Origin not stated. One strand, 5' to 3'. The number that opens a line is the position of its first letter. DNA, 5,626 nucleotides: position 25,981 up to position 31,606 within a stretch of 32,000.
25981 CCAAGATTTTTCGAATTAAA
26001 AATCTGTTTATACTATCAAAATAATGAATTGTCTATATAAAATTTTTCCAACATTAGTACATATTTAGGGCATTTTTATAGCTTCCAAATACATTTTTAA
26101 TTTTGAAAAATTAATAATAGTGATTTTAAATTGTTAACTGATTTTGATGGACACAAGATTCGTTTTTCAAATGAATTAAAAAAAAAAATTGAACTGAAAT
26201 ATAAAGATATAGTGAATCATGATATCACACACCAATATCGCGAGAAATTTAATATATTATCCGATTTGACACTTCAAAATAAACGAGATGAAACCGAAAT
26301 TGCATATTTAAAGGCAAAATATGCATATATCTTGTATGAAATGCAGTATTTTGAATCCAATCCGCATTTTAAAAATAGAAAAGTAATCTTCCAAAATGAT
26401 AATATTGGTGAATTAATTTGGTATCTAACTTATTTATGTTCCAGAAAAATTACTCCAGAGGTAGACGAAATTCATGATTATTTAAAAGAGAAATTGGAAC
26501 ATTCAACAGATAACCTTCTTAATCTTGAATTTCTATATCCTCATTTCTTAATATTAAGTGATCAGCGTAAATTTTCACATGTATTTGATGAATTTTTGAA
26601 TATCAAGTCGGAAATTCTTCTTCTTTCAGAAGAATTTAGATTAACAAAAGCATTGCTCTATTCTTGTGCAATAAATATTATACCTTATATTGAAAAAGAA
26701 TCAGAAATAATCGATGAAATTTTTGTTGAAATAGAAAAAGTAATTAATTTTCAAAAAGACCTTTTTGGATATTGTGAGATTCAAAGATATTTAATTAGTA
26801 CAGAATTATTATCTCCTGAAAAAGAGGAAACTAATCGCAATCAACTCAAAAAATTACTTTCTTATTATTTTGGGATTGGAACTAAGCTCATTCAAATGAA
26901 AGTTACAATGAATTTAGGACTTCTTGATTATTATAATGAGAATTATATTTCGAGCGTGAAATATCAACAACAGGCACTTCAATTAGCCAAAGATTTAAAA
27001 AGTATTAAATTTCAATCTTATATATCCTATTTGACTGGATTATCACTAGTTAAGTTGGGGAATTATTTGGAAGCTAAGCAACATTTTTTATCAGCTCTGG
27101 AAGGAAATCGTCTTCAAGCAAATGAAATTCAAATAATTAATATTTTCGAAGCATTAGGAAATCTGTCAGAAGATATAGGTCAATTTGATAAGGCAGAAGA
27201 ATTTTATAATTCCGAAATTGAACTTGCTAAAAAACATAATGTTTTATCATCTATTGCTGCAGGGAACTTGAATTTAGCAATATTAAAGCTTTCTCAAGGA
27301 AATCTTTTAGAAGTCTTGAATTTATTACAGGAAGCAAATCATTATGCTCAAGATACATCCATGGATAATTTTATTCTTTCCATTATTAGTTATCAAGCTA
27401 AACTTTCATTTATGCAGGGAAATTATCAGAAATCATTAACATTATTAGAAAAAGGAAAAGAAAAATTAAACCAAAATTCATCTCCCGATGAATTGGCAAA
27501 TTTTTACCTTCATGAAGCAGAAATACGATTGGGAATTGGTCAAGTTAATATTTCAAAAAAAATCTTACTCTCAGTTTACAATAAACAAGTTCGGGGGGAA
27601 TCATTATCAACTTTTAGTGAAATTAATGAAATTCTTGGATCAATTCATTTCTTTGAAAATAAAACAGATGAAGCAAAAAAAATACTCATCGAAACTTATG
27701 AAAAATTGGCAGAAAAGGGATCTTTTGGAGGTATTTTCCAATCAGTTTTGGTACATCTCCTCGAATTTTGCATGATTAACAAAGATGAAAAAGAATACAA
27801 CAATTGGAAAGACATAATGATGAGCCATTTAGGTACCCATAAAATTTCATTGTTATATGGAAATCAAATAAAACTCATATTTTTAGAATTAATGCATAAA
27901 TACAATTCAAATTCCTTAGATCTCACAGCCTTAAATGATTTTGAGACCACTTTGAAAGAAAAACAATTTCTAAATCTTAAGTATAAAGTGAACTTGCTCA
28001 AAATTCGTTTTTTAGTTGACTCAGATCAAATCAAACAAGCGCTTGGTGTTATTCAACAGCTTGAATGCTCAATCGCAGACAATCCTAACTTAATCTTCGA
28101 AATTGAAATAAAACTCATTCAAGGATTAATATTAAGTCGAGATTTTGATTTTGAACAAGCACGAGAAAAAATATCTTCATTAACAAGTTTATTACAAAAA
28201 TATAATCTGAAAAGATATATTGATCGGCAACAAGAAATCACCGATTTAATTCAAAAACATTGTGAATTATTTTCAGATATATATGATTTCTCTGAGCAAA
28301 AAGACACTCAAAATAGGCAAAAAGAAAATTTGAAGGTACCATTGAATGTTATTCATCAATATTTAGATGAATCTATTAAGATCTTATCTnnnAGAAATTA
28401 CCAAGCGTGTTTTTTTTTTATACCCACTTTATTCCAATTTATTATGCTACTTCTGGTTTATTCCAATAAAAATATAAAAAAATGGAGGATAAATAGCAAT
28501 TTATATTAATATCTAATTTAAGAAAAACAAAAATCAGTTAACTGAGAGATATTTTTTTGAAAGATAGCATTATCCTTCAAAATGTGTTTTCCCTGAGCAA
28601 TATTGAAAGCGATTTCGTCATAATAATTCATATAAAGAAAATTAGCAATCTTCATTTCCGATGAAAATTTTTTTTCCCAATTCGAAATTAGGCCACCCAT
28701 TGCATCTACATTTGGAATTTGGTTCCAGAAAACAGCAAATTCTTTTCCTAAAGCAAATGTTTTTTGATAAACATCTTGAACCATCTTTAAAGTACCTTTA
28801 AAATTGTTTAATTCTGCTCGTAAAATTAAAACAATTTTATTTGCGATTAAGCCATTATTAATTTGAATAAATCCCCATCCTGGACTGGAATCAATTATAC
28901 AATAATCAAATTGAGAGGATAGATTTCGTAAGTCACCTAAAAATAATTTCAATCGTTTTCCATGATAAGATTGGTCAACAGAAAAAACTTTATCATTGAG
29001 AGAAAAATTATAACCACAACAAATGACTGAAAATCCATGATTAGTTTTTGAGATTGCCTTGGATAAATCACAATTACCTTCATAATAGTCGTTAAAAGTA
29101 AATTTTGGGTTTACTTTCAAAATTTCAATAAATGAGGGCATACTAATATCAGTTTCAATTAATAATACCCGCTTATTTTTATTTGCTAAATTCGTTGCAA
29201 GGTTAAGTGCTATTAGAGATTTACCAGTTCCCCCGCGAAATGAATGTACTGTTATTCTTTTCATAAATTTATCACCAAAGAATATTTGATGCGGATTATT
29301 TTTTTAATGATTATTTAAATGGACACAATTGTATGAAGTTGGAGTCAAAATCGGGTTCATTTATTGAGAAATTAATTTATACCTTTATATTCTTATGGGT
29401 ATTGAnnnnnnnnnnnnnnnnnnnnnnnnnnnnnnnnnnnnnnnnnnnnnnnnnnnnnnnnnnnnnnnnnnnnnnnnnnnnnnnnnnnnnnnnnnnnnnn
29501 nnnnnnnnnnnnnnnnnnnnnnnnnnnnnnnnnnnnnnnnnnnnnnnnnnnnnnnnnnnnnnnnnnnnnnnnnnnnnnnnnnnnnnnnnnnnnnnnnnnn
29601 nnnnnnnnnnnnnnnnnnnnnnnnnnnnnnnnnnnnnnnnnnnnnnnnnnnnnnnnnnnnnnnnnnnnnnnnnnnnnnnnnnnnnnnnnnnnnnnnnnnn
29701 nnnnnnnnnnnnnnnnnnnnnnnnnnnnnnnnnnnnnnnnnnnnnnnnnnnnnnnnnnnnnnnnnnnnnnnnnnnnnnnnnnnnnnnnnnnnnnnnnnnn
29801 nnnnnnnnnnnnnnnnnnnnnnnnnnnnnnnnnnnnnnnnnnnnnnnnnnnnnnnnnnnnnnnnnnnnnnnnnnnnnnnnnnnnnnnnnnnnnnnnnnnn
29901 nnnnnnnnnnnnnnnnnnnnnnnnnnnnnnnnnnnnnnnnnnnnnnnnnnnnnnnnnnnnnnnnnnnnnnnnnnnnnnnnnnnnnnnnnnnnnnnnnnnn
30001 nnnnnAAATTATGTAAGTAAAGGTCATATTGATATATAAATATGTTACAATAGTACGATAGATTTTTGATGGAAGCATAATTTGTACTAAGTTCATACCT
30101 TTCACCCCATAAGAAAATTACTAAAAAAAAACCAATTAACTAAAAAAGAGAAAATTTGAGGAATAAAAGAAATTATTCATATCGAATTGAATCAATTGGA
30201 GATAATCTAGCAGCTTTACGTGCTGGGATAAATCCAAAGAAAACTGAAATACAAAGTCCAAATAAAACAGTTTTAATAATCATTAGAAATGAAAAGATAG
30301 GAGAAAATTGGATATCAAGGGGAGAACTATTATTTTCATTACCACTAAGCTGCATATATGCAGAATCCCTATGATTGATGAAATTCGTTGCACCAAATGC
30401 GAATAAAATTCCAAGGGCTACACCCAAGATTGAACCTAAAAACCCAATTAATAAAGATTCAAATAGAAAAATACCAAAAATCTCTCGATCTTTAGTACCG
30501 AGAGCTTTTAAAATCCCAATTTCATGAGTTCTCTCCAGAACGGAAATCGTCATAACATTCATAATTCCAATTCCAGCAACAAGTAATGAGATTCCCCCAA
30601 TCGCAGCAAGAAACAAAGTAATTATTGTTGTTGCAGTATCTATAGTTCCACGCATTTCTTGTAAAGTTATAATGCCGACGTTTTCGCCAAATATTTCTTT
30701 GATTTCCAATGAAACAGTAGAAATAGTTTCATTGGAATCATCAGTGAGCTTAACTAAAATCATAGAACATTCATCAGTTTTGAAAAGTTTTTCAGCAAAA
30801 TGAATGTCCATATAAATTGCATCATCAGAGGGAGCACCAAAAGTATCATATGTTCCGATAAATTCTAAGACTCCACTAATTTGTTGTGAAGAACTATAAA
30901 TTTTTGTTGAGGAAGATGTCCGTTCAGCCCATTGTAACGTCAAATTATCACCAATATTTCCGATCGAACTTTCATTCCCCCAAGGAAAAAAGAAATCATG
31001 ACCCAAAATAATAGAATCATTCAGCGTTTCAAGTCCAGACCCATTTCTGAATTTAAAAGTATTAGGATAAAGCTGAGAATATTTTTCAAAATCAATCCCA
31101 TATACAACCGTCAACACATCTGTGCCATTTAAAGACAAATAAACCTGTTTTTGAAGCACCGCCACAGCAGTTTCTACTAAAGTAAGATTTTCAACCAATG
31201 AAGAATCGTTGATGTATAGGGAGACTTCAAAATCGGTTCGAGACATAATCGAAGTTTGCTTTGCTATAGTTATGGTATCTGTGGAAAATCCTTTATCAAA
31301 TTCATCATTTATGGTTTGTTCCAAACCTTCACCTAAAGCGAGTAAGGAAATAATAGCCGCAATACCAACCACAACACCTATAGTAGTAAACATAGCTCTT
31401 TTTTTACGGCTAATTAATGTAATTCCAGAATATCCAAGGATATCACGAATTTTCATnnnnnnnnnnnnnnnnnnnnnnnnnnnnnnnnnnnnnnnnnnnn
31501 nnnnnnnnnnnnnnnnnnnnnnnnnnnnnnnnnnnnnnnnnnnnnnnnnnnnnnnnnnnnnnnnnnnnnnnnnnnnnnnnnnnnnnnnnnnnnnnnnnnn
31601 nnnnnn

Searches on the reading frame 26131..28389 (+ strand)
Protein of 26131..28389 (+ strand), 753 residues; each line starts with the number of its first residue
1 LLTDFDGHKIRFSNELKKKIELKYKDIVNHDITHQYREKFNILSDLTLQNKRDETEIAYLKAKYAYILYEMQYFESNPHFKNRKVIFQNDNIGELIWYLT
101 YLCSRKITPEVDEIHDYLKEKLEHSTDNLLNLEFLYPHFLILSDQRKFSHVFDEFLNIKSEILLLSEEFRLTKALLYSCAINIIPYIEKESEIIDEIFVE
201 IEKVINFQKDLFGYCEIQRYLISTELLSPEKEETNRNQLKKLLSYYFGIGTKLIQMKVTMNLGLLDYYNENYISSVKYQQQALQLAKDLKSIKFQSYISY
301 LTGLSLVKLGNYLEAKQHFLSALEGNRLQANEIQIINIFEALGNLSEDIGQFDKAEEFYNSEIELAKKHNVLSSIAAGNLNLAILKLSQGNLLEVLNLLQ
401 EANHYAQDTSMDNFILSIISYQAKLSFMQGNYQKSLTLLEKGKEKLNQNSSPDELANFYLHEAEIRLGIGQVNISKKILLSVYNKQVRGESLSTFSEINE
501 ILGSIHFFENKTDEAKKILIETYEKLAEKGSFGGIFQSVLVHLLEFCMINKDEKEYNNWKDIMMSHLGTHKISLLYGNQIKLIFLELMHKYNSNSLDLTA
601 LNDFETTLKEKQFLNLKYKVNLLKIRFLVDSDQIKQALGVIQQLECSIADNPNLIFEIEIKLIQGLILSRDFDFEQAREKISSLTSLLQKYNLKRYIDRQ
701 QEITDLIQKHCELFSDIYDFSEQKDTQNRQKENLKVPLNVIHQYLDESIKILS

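Call 3: search_protein_families(library=pfam, proteins=[window:26131-28389:+], max_evalue=0.1)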
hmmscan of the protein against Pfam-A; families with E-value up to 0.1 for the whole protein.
window:26131-28389:+ (753 aa): 10 families
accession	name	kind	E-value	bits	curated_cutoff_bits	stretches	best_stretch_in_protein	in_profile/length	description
PF17874.7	TPR_MalT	-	4.4e-12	46.4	45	1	254-465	38-251/336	MalT-like TPR region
PF13424.12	TPR_12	-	7.9e-11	42.4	30.1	1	303-368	10-77/77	Tetratricopeptide repeat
PF07719.23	TPR_2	-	8.6e-10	38.4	27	0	300-324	5-29/34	Tetratricopeptide repeat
PF13181.12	TPR_8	-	2e-05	24.8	25.7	0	341-368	6-33/34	Tetratricopeptide repeat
PF13374.12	TPR_10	-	0.00099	19.5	27.5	0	260-288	6-34/42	Tetratricopeptide repeat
PF13428.12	TPR_14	-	0.0067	17.5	23.5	0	340-366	5-31/44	Tetratricopeptide repeat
PF10602.15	RPN7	-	0.0075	16.4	29.6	0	256-324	73-141/174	26S proteasome subunit RPN7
PF13176.12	TPR_7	-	0.025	15.1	27.9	0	340-367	3-30/36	Tetratricopeptide repeat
PF06181.16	Urate_ox_N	-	0.028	14.3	26.9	1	275-321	61-107/295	Urate oxidase N-terminal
PF23300.3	HEAT_Nup120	-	0.033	14.5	29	0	282-376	11-105/170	Nucleoporin Nup120, HEAT repeats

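Call 4: search_protein_families(library=ncbifam, proteins=[window:26131-28389:+], max_evalue=0.1)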
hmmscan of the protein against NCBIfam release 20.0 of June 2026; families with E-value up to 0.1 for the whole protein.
window:26131-28389:+ (753 aa): 2 families
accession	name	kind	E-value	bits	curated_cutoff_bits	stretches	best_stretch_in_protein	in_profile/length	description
NF041717.1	HaaA_phane_TPR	equivalog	1.8e-05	23.1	1125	1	235-369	731-865/882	cyclophane-containing RiPP biosynthesis TPR protein HaaT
NF053720.1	NsdA_fam_reg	subfamily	0.0047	16.5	75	0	399-464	224-289/432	NsdA family TPR-like regulatory protein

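Call 100: search_solved_structures(query=A11, max_evalue=0.1)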
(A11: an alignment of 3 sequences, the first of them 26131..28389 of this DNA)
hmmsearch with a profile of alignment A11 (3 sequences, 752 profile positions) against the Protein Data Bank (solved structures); distinct sequences matched with E-value up to 0.1: 34.
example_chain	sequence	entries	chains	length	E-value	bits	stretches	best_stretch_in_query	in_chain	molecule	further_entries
6hc2_A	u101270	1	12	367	6.7e-08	34.4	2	248-386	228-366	G-protein-signaling modulator 2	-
3sf4_A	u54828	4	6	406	8.6e-08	34.1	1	248-389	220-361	G-protein-signaling modulator 2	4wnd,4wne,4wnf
4wng_A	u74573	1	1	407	8.7e-08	34.1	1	248-389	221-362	G-protein-signaling modulator 2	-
5a6c_A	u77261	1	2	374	3.9e-06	28.6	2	248-366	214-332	G-PROTEIN-SIGNALING MODULATOR 2, AFADIN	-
1w3b_A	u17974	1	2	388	4.5e-06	28.4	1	340-437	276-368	UDP-N-ACETYLGLUCOSAMINE--PEPTIDE N-ACETYLGLUCOSAMINYLTRANSFERASE 110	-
6eou_A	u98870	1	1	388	4.7e-06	28.3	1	341-437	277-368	UDP-N-acetylglucosamine--peptide N-acetylglucosaminyltransferase 110 kDa subunit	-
3ro2_A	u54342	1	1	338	5e-06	28.2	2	248-365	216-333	G-protein-signaling modulator 2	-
4g2v_A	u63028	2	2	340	5.2e-06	28.2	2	248-365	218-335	G-protein-signaling modulator 2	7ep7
7obi_A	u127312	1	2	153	3e-05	25.7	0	305-365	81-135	CTPR-rv4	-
5o09_1C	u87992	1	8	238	5.2e-05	24.9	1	303-384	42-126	Bacterial kinesin light chain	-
5o01_A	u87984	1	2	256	6.4e-05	24.6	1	303-384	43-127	BKLC (bacterial kinesin-light chain-like)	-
7yeh_B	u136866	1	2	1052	0.00017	23.1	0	341-437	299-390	UDP-N-acetylglucosamine--peptide N-acetylglucosaminyltransferase 110 kDa subunit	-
7yea_A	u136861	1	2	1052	0.00017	23.1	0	341-437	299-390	UDP-N-acetylglucosamine--peptide N-acetylglucosaminyltransferase 110 kDa subunit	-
7ntf_A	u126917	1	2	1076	0.00019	23.1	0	341-437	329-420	Isoform 1 of UDP-N-acetylglucosamine--peptide N-acetylglucosaminyltransferase 110 kDa subu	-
5a7d_B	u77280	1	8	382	0.00033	22.2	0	257-326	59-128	PINS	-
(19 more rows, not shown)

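Call 101: search_protein_families(library=padloc, proteins=[window:26131-28389:+], max_evalue=0.001)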
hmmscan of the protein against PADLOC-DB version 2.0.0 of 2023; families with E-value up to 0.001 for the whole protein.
window:26131-28389:+ (753 aa): 0 families

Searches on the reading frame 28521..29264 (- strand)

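Call 3: search_protein_families(library=pfam, proteins=[window:28521-29264:-], max_evalue=0.1)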
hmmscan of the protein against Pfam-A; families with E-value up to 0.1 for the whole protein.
window:28521-29264:- (248 aa): 10 families
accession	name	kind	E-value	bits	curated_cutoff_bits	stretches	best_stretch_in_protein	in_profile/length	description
PF13614.12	AAA_31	-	6.6e-18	65.7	27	1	1-165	1-164/177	AAA domain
PF10609.15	ParA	-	6.7e-12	45.8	27.1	1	3-136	5-129/246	NUBPL iron-transfer P-loop NTPase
PF01656.29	CbiA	-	5.5e-11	43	25.4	1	4-212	1-81/125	CobQ/CobB/MinD/ParA nucleotide binding domain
PF07015.17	VirC1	-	6.1e-06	26.2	24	1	1-43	1-43/231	VirC1 protein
PF06564.18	CBP_BcsQ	-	0.00033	20.7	21.3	1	1-38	1-38/234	Cellulose biosynthesis protein BcsQ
PF05045.17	RgpF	-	0.0013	18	25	1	160-221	108-169/503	Rhamnan synthesis protein F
PF02374.21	ArsA_ATPase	-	0.002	17.9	24.3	1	8-39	7-38/305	Anion-transporting ATPase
PF09140.17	MipZ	-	0.0032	17.3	20.7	1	4-45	3-44/262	ATPase MipZ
PF00142.24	Fer4_NifH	-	0.01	15.7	25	1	10-40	8-38/271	4Fe-4S iron sulfur cluster binding proteins, NifH/frxC family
PF04851.21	ResIII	-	0.062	13.6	22.5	0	12-41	33-64/164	Type III restriction enzyme, res subunit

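Call 4: search_protein_families(library=ncbifam, proteins=[window:28521-29264:-], max_evalue=0.1)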
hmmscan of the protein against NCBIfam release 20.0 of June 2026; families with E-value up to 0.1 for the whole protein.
window:28521-29264:- (248 aa): 33 families (the best 25 are shown)
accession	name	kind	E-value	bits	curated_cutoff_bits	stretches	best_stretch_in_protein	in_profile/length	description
TIGR01969.1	minD_arch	subfamily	2.4e-15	56.4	201.75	1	4-162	3-152/251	cell division ATPase MinD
TIGR03018.1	pepcterm_TyrKin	hypoth_equivalog_domain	2.4e-11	43.4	230.65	1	4-132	38-162/207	XrtA-associated tyrosine autokinase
TIGR01007.1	eps_fam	subfamily_domain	6.1e-11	42.2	108.05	1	1-154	17-164/204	polysaccharide biosynthesis tyrosine autokinase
NF047398.1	AAA_KGGVGR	domain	9.2e-11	42.4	90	1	1-64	2-68/190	KGGVGR-motif variant AAA ATPase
NF041136.1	MrpORP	equivalog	4e-10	39.5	450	1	2-131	6-127/365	iron-sulfur cluster carrier protein MrpORP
TIGR01968.1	minD_bact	equivalog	6.5e-10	38.8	212.9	1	4-156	4-149/261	septum site-determining protein MinD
NF008669.0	PRK11670.1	equivalog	6.6e-08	31.8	348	1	4-136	110-233/369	iron-sulfur cluster carrier protein ApbC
NF041546.1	ParA_partition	equivalog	8.7e-08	32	180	1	4-39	2-37/203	ParA family partition ATPase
NF041283.1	PrgP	equivalog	1.5e-06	27.8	400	1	7-222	8-220/297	ParA superfamily DNA segregation protein PrgP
TIGR03371.1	cellulose_yhjQ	equivalog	1.6e-06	27.8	157.85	1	1-40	1-40/246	cellulose biosynthesis protein BcsQ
NF010423.0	PRK13849.1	equivalog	3.2e-06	26.7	313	1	1-43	1-43/231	conjugal transfer ATPase VirC1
TIGR03453.1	partition_RepA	equivalog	4.1e-06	25.9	348.45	1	4-151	107-267/387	plasmid partitioning protein RepA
NF010259.0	PRK13705.1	equivalog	6.1e-06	25.4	725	1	4-163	109-279/388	plasmid-partitioning protein SopA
NF007350.0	PRK09841.1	equivalog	8.4e-06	24.2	1248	1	13-85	543-616/726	tyrosine-protein kinase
NF053622.1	ATPseBagAMYCTU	equivalog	2.9e-05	23.6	400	1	3-39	8-44/325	ATPase BagA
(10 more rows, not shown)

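Call 101: search_protein_families(library=padloc, proteins=[window:28521-29264:-], max_evalue=0.001)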
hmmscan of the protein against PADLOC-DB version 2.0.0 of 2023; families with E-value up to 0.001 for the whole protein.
window:28521-29264:- (248 aa): 2 families
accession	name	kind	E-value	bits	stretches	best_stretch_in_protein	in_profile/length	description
PDLC04559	PDC-M28B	-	3.6e-06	24.3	1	2-49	129-176/438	-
PDLC02350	AbiO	-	0.00089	16.1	0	11-38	201-228/468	AbiO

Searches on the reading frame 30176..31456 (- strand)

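Call 91: search_protein_families(library=pfam, proteins=[window:30176-31456:-], max_evalue=0.001)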
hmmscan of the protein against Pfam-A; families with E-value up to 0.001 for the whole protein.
window:30176-31456:- (427 aa): 2 families
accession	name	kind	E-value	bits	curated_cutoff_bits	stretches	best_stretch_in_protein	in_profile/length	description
PF02687.27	FtsX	-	1.6e-23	83.4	25.5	1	285-420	2-120/120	FtsX-like permease C-terminal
PF12704.14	MacB_PCD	-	4.8e-16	60.1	27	1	22-242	2-196/207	MacB-like periplasmic core domain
